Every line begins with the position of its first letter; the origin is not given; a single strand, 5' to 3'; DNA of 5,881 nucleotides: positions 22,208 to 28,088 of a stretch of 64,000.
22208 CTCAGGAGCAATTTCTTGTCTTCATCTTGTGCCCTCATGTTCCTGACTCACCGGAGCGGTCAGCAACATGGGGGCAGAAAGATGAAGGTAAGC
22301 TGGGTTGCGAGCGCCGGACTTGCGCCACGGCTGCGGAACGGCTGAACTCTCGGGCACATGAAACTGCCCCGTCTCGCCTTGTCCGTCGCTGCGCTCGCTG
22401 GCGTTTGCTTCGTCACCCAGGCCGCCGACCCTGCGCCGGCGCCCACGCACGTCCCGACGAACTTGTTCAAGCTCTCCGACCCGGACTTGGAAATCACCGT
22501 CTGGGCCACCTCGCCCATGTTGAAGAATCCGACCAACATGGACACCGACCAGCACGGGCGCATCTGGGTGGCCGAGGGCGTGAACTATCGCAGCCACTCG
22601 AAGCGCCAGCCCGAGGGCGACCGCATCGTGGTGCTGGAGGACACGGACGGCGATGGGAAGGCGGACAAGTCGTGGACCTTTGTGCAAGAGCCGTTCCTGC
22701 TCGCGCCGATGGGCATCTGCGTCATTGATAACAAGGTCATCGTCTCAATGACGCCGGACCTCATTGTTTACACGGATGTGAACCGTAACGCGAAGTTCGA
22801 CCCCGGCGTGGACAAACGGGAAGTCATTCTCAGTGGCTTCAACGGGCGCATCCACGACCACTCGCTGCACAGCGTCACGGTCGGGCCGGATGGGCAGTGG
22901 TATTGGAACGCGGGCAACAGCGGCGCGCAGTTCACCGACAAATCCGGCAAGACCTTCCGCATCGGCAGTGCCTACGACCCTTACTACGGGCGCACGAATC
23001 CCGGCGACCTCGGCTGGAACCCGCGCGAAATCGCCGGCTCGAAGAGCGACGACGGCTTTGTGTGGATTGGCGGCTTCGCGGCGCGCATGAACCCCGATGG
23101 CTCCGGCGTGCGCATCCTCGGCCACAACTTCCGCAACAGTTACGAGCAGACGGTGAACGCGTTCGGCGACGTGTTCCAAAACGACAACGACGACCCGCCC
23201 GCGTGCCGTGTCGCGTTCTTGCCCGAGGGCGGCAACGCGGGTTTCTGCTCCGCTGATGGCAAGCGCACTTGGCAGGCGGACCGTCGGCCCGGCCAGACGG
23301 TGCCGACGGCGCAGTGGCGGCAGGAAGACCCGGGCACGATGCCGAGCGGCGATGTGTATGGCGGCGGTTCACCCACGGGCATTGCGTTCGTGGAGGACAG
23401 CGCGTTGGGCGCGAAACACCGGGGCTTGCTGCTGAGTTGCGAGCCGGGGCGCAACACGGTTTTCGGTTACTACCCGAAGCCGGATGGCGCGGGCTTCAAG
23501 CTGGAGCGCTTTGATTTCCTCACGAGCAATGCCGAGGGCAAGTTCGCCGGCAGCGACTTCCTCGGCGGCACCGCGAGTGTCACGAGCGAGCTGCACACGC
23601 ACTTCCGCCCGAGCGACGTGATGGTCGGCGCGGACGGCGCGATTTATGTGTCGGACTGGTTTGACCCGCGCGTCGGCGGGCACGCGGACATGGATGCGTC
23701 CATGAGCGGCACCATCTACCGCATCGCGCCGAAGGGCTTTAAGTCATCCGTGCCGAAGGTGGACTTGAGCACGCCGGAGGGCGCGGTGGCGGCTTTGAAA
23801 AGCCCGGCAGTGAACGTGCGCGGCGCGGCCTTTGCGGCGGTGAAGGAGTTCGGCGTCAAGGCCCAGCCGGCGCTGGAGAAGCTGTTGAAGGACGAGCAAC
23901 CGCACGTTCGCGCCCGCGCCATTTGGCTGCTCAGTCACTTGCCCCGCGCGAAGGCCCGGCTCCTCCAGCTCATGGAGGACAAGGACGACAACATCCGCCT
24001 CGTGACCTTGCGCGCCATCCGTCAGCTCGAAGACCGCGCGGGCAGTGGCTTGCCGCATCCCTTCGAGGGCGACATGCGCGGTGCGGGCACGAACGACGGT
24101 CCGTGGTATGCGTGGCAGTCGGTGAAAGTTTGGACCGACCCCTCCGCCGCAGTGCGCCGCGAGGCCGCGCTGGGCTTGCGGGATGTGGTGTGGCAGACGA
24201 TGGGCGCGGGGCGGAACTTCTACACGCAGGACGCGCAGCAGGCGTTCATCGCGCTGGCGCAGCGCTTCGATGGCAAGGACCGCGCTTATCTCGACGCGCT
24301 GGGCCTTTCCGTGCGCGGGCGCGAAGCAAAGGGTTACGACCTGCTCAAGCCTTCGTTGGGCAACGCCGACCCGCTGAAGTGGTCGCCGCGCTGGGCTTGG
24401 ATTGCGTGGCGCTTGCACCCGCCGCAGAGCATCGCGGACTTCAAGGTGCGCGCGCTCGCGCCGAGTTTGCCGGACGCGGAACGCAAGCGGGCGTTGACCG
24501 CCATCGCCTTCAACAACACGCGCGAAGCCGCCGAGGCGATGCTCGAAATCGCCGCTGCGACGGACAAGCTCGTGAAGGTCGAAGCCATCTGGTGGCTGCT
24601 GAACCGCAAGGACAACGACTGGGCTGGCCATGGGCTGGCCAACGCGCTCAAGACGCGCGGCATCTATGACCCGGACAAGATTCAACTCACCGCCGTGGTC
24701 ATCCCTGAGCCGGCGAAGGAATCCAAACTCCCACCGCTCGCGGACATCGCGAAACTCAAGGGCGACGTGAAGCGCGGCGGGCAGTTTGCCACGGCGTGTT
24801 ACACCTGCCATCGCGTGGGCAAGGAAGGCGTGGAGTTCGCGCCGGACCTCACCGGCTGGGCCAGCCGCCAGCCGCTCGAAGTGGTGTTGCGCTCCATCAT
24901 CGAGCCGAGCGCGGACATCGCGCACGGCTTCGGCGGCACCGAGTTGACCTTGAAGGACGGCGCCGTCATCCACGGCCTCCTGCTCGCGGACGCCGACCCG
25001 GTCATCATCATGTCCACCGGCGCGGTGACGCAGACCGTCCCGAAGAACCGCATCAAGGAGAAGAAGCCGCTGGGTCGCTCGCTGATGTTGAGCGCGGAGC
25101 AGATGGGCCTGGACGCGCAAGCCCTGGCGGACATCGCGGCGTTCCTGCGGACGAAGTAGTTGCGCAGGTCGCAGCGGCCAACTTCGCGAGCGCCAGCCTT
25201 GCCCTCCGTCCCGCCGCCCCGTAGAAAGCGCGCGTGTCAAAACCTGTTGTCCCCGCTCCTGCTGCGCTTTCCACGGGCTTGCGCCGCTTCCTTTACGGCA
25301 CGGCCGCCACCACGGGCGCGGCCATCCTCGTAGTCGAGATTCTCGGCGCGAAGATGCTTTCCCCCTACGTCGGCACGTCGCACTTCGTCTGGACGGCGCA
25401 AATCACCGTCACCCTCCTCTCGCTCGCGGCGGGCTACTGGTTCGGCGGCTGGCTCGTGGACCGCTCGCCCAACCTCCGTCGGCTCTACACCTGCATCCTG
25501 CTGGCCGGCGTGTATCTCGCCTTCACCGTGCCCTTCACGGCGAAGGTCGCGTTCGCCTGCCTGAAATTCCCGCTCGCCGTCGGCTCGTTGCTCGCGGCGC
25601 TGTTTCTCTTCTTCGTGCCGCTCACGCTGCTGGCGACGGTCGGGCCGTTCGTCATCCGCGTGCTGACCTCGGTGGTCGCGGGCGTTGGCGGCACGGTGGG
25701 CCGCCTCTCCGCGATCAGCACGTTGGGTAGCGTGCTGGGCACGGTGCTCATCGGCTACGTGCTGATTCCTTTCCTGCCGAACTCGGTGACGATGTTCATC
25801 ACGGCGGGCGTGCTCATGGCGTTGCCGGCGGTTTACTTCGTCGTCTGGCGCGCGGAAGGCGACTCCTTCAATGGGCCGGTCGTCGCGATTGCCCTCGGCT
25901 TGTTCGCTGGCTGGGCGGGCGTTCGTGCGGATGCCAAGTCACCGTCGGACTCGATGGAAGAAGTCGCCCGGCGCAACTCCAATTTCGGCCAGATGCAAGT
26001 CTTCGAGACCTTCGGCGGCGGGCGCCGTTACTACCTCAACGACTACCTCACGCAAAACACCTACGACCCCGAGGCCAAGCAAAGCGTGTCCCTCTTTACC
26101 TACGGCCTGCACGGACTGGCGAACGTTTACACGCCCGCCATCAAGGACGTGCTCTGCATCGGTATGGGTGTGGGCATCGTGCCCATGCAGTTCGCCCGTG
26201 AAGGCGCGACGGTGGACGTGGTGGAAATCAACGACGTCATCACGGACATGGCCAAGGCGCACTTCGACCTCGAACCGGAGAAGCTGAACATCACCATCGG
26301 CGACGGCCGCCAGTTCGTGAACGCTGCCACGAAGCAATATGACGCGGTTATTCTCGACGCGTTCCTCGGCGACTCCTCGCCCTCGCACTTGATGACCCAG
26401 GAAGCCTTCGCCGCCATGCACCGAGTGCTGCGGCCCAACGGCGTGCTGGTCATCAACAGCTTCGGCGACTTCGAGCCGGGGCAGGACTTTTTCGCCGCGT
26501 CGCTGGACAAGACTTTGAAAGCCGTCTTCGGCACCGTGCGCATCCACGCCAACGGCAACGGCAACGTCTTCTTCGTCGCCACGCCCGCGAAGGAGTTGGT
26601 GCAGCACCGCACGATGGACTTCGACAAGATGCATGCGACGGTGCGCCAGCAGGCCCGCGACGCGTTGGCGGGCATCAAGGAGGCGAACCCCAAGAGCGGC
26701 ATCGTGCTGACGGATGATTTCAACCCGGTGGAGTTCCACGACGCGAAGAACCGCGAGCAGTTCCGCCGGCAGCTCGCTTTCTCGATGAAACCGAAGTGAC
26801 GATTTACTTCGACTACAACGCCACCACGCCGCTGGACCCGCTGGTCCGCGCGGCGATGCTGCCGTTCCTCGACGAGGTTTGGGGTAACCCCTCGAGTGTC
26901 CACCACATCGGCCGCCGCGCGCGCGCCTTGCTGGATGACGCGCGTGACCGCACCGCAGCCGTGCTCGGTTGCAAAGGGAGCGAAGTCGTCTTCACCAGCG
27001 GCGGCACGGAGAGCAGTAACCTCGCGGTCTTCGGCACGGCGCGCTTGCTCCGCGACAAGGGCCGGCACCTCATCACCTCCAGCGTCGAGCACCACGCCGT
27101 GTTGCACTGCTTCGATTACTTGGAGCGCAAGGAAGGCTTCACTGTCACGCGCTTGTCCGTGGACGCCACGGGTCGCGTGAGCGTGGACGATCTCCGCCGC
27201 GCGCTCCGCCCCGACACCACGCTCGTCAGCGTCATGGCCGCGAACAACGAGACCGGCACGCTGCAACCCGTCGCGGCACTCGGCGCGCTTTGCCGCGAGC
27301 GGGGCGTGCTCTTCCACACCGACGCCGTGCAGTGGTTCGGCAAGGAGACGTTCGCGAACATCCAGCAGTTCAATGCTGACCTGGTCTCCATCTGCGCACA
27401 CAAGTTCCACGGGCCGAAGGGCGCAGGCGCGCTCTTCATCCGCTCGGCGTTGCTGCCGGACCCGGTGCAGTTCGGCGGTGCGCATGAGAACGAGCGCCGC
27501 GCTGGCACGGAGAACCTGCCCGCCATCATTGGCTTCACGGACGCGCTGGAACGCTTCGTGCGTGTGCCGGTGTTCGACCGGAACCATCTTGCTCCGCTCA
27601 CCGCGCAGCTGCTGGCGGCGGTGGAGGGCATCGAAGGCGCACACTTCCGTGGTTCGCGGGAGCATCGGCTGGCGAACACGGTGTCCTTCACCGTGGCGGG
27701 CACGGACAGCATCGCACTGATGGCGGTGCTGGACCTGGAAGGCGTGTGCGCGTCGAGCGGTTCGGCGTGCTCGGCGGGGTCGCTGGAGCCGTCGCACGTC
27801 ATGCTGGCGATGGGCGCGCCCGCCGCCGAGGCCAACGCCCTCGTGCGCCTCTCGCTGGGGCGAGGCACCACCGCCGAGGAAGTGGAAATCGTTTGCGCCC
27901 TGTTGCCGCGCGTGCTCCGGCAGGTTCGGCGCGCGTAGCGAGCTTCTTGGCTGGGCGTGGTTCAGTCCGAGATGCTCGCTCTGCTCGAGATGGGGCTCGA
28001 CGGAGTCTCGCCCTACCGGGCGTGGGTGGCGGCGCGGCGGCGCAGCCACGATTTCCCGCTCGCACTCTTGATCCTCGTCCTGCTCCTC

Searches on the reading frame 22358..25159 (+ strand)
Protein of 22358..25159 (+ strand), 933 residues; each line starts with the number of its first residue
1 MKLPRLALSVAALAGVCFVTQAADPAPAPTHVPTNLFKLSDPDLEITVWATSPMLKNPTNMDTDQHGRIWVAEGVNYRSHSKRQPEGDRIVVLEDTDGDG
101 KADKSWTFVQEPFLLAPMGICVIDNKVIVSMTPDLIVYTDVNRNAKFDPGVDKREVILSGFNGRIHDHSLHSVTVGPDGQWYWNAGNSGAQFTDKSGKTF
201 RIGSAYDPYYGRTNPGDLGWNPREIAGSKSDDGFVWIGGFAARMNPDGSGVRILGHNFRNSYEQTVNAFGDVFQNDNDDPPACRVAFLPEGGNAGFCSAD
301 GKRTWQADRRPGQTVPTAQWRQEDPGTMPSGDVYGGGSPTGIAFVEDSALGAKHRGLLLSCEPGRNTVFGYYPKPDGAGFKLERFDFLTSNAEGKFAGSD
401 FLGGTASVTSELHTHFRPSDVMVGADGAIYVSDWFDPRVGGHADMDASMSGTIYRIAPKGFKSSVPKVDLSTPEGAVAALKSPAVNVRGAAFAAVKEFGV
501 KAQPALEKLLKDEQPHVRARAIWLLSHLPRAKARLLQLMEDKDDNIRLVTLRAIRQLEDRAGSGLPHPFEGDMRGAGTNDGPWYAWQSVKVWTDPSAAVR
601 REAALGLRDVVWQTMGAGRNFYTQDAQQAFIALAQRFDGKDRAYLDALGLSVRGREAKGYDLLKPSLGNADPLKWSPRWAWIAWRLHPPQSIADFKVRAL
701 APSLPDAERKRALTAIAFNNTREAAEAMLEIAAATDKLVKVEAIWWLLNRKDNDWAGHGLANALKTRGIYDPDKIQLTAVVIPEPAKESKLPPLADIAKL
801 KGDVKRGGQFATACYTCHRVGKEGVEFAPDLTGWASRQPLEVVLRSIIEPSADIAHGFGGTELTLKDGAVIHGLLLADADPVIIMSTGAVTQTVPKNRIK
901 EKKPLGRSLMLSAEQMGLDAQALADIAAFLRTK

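Call 53: search_protein_families(library=pfam, proteins=[window:22358-25159:+], max_evalue=0.001)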
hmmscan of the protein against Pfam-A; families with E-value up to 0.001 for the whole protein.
window:22358-25159:+ (933 aa): 5 families
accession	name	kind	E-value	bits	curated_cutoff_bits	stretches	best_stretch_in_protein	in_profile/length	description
PF23500.1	DUF7133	-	2.3e-41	142.8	27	2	41-204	12-170/385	Domain of unknown function (DUF7133)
PF13646.12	HEAT_2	-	1.8e-11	44.6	27.7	1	477-554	5-87/88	HEAT repeats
PF02985.28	HEAT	-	7.5e-09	35.5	23.5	0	504-528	3-27/31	HEAT repeat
PF00034.26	Cytochrom_C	-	2.6e-05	25.9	21.3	0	808-842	5-41/90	Cytochrome c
PF13513.12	HEAT_EZ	-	0.00034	21.5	27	1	474-528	5-55/55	HEAT-like repeat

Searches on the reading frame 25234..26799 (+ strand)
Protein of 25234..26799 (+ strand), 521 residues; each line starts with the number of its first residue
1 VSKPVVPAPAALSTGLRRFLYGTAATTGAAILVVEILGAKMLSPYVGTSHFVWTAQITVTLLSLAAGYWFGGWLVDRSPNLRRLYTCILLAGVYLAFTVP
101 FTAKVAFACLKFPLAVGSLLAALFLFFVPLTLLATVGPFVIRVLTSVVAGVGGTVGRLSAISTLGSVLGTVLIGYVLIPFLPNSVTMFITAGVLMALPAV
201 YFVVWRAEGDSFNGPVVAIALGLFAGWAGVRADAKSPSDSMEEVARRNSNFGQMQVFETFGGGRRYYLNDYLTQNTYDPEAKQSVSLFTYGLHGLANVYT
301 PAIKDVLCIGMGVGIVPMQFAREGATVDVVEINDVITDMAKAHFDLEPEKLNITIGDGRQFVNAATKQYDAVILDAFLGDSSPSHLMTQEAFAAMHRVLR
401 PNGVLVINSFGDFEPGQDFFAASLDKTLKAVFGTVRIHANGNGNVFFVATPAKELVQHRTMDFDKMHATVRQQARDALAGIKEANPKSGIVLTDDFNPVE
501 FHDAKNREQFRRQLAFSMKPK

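Call 53: search_protein_families(library=pfam, proteins=[window:25234-26799:+], max_evalue=0.001)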
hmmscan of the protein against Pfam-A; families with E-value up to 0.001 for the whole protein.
window:25234-26799:+ (521 aa): 4 families
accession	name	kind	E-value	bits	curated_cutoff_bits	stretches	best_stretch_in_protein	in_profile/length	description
PF01564.23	Spermine_synth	-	4.8e-10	39.7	22.9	1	295-414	11-136/186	Spermine/spermidine synthase domain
PF08241.18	Methyltransf_11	-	3.1e-08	34.6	21.2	1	307-407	1-95/95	Methyltransferase domain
PF13649.12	Methyltransf_25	-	1.1e-07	32.8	27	1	306-403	1-97/97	Methyltransferase domain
PF05430.17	Methyltransf_30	-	1.6e-07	31.7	22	1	337-406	19-87/124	S-adenosyl-L-methionine-dependent methyltransferase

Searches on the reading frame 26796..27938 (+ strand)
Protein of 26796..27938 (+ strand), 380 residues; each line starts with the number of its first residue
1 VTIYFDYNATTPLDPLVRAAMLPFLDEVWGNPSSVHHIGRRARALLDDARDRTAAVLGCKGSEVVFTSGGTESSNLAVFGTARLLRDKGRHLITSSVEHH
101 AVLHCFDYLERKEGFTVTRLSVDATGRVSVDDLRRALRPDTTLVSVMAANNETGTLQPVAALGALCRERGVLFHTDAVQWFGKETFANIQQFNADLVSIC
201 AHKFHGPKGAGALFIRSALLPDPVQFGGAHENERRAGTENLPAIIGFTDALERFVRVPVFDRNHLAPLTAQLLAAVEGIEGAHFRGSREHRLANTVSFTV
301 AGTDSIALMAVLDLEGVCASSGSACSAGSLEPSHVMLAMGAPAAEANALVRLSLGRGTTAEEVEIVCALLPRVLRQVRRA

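Call 53: search_protein_families(library=pfam, proteins=[window:26796-27938:+], max_evalue=0.001)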
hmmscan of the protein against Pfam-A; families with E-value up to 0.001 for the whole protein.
window:26796-27938:+ (380 aa): 2 families
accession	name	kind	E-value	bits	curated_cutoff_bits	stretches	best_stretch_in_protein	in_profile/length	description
PF00266.25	Aminotran_5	-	1.2e-76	258.5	21.5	1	3-365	1-370/371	Aminotransferase class-V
PF01212.27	Beta_elim_lyase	-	1e-06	28.8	27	1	50-203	38-199/288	Beta-eliminating lyase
